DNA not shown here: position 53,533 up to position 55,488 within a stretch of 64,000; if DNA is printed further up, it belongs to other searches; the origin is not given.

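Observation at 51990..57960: Three paralogous DUF5666-like lipoproteins interleaved with an ArnT/PMT-family GT-C glycosyltransferase: candidate lipoprotein glycosylation or surface-variation module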

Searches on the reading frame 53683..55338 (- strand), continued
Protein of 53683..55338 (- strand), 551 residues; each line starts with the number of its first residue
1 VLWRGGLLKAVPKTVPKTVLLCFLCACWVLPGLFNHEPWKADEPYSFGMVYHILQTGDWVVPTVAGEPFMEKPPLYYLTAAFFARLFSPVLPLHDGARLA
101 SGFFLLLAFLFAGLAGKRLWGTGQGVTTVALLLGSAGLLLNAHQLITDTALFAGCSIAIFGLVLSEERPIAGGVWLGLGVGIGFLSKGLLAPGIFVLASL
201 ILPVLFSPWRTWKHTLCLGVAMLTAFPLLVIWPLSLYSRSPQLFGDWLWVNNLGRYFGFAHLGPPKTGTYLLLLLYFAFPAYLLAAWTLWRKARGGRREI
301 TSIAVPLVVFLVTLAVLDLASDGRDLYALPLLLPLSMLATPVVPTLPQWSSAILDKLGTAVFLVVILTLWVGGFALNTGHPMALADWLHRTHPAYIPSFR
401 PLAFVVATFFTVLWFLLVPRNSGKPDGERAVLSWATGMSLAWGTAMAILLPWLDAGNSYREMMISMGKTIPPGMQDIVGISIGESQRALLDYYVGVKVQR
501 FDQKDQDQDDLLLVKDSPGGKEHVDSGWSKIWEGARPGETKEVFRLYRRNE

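Call 47: fold_search(model_id=the predicted structure, library=pdb)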
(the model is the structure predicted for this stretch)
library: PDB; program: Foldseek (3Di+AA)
matches with E <= 10: 402; with E <= 0.001: 22
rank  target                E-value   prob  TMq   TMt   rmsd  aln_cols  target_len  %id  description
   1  5f15                  2.1e-15  1.00  0.72  0.73   5.6       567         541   17  Crystal Structure of ArnT from Cupriavidus metallidurans bound to Undecaprenyl phosphate (released 2016-02-17)
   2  5ezm                  9.8e-15  1.00  0.72  0.74   5.5       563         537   17  Crystal Structure of ArnT from Cupriavidus metallidurans in the apo state (released 2016-02-17)
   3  9s6t_A                1.0e-06  1.00  0.49  0.55  10.4       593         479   12  Ternary cryo-EM structure of chicken ALG12 with Dol25-PP-GlcNAc2Man7, Dol25-P-Man, and Fab (released 2026-03-18)
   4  3wak                  1.3e-06  1.00  0.47  0.32  15.7       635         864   12  Crystal structure of the Archaeoglobus fulgidus oligosaccharyltransferase (O29867_ARCFU) in the apo form (released 2013-10-30)
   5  9s6u_A                5.3e-06  1.00  0.51  0.51   9.1       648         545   11  Ternary cryo-EM structure of human ALG9 with Dol25-PP-GlcNAc2Man8, Dol25-P-Man and Fab (released 2026-03-18)
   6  7oci_F                1.1e-05  1.00  0.55  0.48  13.7       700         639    9  Cryo-EM structure of yeast Ost6p containing oligosaccharyltransferase complex (released 2022-02-16)
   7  9n9j_I                1.2e-05  1.00  0.53  0.43  17.1       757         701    9  Structure of a GRP94 folding intermediate engaged with a CCDC134- and FKBP11-bound secretory translocon (released 2025-11-19)
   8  8agc_A                1.4e-05  1.00  0.49  0.40  13.4       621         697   11  Structure of yeast oligosaccharylransferase complex with lipid-linked oligosaccharide and non-acceptor peptide bound (released 2022-12-07)
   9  6ftg_5                1.4e-05  1.00  0.49  0.43  14.8       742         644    9  Subtomogram average of OST-containing ribosome-translocon complexes from canine rough microsomal membranes (released 2018-03-21)
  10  6s7t_A                1.5e-05  1.00  0.48  0.39  14.2       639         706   11  Cryo-EM structure of human oligosaccharyltransferase complex OST-B (released 2019-12-18)
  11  9s6s_A                1.7e-05  1.00  0.51  0.51  10.6       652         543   10  Ternary cryo-EM structure of human ALG9 with Dol25-PP-GlcNAc2Man6, Dol25-P-Man and Fab (released 2026-03-18)
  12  8age_A                2.2e-05  1.00  0.48  0.42  14.2       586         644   10  Structure of yeast oligosaccharylransferase complex with acceptor peptide bound (released 2022-12-07)
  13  8pn9_A                2.3e-05  1.00  0.51  0.44  12.1       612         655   10  Structure of human oligosaccharyltransferase OST-A complex bound to NGI-1 (released 2024-05-08)
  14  8b6l_I                2.4e-05  1.00  0.47  0.39  16.3       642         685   12  Subtomogram average of the human Sec61-TRAP-OSTA-translocon (released 2022-12-07)
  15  3waj                  3.6e-05  1.00  0.40  0.29  18.5       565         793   14  Crystal structure of the Archaeoglobus fulgidus oligosaccharyltransferase (O29867_ARCFU) complex with Zn and sulfate (released 2013-10-30)
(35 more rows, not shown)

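Call 73: search_protein_families(library=padloc, proteins=[window:53683-55338:-], max_evalue=0.01)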
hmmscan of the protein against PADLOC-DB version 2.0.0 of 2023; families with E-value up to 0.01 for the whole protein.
window:53683-55338:- (551 aa): 0 families
